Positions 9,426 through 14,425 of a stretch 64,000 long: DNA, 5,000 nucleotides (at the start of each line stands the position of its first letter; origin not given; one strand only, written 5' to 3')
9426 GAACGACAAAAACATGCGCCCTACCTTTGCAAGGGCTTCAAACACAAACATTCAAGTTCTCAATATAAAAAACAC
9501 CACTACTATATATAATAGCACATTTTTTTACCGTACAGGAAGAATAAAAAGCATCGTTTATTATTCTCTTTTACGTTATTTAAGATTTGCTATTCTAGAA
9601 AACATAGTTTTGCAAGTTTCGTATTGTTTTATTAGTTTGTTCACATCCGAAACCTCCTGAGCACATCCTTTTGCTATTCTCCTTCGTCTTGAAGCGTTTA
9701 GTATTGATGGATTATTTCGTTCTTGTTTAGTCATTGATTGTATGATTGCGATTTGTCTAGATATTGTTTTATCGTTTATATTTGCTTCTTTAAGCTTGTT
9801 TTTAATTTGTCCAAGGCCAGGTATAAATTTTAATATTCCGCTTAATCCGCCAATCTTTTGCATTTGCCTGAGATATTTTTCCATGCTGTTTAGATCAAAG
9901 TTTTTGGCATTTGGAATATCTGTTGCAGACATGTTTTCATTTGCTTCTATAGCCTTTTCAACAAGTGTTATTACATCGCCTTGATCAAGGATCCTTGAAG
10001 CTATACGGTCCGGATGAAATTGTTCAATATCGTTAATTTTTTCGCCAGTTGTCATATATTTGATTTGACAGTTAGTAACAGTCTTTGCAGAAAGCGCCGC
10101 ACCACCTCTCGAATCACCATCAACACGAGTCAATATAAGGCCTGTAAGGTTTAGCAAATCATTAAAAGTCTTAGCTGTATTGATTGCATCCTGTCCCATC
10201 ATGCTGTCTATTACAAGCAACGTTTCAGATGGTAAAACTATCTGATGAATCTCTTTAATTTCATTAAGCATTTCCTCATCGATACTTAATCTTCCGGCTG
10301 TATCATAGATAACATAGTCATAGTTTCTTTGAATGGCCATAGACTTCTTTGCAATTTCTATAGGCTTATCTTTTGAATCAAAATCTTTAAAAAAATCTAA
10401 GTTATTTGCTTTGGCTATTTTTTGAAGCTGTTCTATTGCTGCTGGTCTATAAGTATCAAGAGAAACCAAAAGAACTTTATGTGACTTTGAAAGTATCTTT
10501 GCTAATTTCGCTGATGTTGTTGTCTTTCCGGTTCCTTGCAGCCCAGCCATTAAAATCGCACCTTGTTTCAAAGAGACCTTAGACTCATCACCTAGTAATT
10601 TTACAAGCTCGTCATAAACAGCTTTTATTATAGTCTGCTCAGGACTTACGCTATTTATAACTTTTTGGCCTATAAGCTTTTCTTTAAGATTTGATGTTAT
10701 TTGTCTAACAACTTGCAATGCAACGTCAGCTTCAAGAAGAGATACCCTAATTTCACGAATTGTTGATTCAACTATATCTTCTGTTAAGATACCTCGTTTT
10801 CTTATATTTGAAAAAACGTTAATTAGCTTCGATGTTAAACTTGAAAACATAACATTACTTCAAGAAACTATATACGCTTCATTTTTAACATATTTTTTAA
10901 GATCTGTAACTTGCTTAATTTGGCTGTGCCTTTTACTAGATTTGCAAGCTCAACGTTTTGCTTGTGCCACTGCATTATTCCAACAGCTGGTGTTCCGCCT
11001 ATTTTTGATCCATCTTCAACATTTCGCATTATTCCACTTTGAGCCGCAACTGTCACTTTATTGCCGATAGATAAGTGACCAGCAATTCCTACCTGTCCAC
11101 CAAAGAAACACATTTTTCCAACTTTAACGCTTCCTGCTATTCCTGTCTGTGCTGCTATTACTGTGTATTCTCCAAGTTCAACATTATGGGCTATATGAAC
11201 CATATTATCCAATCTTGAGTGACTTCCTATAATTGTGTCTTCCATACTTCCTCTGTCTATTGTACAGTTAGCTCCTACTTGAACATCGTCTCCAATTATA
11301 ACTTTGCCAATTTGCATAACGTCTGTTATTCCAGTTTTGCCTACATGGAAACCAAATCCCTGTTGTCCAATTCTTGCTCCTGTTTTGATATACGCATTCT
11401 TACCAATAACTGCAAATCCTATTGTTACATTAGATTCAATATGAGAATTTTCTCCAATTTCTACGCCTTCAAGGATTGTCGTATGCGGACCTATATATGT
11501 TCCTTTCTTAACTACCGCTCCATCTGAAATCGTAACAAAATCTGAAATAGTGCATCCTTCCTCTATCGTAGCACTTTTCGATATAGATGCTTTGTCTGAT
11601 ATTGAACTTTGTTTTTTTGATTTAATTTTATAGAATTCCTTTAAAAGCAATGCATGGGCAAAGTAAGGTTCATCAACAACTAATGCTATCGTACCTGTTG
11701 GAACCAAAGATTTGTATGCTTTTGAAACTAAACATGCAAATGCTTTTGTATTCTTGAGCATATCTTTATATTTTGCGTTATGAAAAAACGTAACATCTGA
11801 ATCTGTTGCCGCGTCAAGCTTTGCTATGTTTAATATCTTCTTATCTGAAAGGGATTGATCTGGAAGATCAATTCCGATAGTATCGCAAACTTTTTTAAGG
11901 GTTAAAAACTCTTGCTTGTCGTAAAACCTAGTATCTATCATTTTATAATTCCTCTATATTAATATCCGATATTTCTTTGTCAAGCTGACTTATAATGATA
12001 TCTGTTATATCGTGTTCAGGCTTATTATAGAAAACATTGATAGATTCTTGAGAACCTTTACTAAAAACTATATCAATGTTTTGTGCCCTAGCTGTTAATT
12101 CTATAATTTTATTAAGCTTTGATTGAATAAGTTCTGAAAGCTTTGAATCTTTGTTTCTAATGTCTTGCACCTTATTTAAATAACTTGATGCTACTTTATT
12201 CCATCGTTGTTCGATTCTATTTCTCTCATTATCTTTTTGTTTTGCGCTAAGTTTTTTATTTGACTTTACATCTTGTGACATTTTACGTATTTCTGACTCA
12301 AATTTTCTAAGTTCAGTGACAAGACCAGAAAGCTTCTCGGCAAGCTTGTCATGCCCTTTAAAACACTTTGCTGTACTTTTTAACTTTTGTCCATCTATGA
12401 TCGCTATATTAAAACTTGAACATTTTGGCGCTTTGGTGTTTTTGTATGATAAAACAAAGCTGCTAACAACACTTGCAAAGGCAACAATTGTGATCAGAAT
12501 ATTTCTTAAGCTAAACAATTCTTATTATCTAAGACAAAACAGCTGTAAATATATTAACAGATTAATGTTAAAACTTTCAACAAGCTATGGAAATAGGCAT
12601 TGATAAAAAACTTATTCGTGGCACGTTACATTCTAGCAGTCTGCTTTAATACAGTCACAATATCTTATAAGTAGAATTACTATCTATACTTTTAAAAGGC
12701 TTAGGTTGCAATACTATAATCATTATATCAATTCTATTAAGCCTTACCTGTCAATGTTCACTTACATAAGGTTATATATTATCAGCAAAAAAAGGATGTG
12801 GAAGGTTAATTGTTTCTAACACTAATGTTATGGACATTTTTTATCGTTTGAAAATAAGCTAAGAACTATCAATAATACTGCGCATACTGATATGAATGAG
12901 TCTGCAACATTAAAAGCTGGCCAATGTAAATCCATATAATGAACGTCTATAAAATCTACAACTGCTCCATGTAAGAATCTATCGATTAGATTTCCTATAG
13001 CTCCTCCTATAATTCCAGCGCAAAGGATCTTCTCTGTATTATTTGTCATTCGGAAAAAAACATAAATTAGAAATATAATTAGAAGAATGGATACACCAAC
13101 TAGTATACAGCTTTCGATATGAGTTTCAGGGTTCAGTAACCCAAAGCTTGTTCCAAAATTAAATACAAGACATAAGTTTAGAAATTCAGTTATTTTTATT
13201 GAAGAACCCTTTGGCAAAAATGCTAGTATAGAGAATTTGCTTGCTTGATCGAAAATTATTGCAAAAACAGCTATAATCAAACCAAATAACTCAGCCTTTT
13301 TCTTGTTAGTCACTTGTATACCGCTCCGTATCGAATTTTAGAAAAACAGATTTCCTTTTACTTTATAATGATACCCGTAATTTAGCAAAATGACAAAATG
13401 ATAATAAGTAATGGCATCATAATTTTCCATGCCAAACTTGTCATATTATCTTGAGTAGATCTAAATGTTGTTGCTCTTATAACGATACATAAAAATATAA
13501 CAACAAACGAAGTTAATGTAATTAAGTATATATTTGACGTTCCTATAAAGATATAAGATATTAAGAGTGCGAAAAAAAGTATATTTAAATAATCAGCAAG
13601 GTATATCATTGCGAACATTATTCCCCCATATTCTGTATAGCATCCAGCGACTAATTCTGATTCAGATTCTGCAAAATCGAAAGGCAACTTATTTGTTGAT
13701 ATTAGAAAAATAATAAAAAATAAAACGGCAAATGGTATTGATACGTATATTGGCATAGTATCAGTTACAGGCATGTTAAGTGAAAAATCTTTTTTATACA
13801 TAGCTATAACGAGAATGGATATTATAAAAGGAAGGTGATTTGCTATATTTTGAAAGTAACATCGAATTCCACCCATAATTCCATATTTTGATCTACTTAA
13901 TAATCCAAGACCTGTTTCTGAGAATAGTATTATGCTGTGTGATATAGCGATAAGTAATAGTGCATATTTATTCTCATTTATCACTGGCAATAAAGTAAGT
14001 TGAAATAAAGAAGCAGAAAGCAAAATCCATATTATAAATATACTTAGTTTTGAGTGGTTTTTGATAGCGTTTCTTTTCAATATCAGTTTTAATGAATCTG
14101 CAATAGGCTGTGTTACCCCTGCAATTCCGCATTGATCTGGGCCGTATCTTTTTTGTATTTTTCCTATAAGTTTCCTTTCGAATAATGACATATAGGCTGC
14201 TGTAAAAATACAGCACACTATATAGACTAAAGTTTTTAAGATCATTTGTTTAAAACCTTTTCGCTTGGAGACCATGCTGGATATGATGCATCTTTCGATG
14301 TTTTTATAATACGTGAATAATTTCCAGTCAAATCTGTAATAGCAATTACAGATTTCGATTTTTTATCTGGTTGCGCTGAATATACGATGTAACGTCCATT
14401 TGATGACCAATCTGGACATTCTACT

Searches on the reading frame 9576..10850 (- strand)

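Call 15: search_protein_families(library=ncbifam, proteins=[window:9576-10850:-])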
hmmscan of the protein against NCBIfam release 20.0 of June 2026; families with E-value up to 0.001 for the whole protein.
window:9576-10850:- (424 aa): 16 families
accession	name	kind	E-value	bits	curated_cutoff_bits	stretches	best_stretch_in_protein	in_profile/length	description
TIGR00959.1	ffh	equivalog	5.8e-152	506.4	473.2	1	2-418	1-427/428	signal recognition particle protein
TIGR01425.1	SRP54_euk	equivalog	4.5e-75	253.1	576.25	1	3-416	3-428/428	signal recognition particle protein SRP54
TIGR00064.1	ftsY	equivalog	5.4e-60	203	260.7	1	27-287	3-278/279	signal recognition particle-docking protein FtsY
TIGR03499.1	FlhF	equivalog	1.1e-18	68.2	174.15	1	25-186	134-286/286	flagellar biosynthesis GTPase FlhF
NF009368.0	PRK12726.1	equivalog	2.6e-17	63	832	1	98-280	208-388/407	flagellar biosynthesis regulator FlhF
NF009367.0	PRK12724.1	equivalog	1.2e-13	50.8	718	1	25-272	151-398/433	flagellar biosynthesis regulator FlhF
NF005230.0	PRK06731.1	equivalog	3.6e-12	46.1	553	1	63-273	53-262/281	flagellar biosynthesis regulator FlhF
NF011311.0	PRK14722.1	equivalog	4e-12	45.9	777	1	38-273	83-321/374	flagellar biosynthesis regulator FlhF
NF011310.0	PRK14721.1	equivalog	5.4e-09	35.8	725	1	74-273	170-366/423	flagellar biosynthesis regulator FlhF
NF009366.0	PRK12723.1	equivalog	9.2e-08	31.6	585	1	23-273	103-352/388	flagellar biosynthesis regulator FlhF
NF041546.1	ParA_partition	equivalog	4.7e-07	29.5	180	1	106-252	10-151/203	ParA family partition ATPase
NF011312.0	PRK14723.1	equivalog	6.6e-07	28.2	951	1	84-273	173-363/768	flagellar biosynthesis regulator FlhF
NF003745.1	PRK05342.1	equivalog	5.4e-05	22.2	359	1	24-121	38-134/418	ATP-dependent Clp protease ATP-binding subunit ClpX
NF010006.0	PRK13479.1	equivalog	0.00025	20.3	296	1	74-224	38-176/369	2-aminoethylphosphonate--pyruvate transaminase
TIGR04291.1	arsen_driv_ArsA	equivalog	0.00085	18.1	650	0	42-144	268-366/565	arsenical pump-driving ATPase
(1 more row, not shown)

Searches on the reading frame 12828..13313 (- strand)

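Call 75: search_protein_families(library=pfam, max_evalue=0.001, proteins=[window:12828-13313:-])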
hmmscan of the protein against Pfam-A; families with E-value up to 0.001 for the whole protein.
window:12828-13313:- (161 aa): 1 family
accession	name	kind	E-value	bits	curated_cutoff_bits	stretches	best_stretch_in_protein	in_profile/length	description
PF01252.23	Peptidase_A8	-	1.4e-34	119.8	25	1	14-154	1-142/142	Signal peptidase (SPase) II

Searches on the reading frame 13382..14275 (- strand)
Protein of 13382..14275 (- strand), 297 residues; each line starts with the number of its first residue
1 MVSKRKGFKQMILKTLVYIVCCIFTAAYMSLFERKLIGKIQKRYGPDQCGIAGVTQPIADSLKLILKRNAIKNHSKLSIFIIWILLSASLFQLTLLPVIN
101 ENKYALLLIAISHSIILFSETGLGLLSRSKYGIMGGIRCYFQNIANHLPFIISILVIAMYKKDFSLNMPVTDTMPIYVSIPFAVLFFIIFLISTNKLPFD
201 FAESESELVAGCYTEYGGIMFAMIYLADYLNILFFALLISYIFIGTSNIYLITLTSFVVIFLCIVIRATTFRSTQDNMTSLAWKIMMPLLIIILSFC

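Call 75: search_protein_families(library=pfam, max_evalue=0.001, proteins=[window:13382-14275:-])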
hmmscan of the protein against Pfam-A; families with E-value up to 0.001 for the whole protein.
window:13382-14275:- (297 aa): 1 family
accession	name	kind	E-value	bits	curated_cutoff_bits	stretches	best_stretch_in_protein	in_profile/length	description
PF00146.26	NADHdh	-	1.8e-61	208.6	27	1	14-294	2-294/298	NADH dehydrogenase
